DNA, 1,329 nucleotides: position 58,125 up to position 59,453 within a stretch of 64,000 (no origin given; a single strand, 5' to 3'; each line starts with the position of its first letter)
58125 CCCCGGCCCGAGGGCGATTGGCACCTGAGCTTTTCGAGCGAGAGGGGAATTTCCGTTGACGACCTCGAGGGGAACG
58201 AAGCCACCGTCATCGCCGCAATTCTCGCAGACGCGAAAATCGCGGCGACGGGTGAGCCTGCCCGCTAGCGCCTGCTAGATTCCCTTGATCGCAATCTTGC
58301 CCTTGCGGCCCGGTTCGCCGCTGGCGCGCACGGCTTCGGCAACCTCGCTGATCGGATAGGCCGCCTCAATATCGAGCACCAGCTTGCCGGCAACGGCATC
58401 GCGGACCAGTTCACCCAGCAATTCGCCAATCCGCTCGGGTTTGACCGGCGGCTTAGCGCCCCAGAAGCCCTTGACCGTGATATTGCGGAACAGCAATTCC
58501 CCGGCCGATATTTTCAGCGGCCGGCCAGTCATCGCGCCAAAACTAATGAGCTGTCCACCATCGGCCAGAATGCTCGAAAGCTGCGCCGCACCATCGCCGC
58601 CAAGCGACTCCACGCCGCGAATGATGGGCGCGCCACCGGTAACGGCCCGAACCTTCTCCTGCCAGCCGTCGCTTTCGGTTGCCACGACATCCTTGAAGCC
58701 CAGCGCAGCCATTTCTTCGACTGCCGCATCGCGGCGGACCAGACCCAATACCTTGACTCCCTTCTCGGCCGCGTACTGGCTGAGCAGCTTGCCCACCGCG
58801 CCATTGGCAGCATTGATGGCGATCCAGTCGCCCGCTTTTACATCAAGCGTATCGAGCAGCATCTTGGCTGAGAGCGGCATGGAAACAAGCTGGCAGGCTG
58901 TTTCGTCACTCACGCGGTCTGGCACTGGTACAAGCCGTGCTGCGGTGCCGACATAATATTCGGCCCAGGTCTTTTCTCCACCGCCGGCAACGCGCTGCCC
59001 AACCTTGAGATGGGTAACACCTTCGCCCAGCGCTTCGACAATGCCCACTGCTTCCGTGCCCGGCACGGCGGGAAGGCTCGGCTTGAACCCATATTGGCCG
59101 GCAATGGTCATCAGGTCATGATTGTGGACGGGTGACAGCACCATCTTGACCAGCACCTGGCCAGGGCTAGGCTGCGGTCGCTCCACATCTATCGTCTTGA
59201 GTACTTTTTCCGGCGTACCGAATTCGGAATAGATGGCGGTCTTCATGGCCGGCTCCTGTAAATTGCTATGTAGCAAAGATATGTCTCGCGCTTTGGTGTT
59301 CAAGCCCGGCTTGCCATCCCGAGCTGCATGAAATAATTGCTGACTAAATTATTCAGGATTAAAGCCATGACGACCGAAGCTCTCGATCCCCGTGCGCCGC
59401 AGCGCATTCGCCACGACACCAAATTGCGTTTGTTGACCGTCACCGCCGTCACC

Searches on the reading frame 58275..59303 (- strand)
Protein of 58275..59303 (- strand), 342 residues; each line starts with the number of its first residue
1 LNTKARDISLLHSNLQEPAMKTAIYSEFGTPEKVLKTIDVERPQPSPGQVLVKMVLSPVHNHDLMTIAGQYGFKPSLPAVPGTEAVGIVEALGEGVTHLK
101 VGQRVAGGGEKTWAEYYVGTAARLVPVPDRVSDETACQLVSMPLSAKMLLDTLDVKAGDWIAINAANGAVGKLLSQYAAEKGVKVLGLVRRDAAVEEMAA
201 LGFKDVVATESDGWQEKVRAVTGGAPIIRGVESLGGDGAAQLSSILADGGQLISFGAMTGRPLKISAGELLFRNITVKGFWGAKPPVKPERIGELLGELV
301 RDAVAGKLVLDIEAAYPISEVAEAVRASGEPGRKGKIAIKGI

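Call 17: search_protein_families(library=pfam, proteins=[window:58275-59303:-], max_evalue=0.001)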
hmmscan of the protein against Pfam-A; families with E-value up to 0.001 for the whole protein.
window:58275-59303:- (342 aa): 3 families
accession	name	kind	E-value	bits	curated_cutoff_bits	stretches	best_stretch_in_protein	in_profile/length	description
PF00107.32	ADH_zinc_N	-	7.9e-15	55.4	31.8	1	169-289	1-117/129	Zinc-binding dehydrogenase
PF08240.17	ADH_N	-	4.2e-14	53.1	23.5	1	47-129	2-104/104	Alcohol dehydrogenase GroES-like domain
PF13602.12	ADH_zinc_N_2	-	9.2e-08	33.5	27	1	201-339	1-134/134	Zinc-binding dehydrogenase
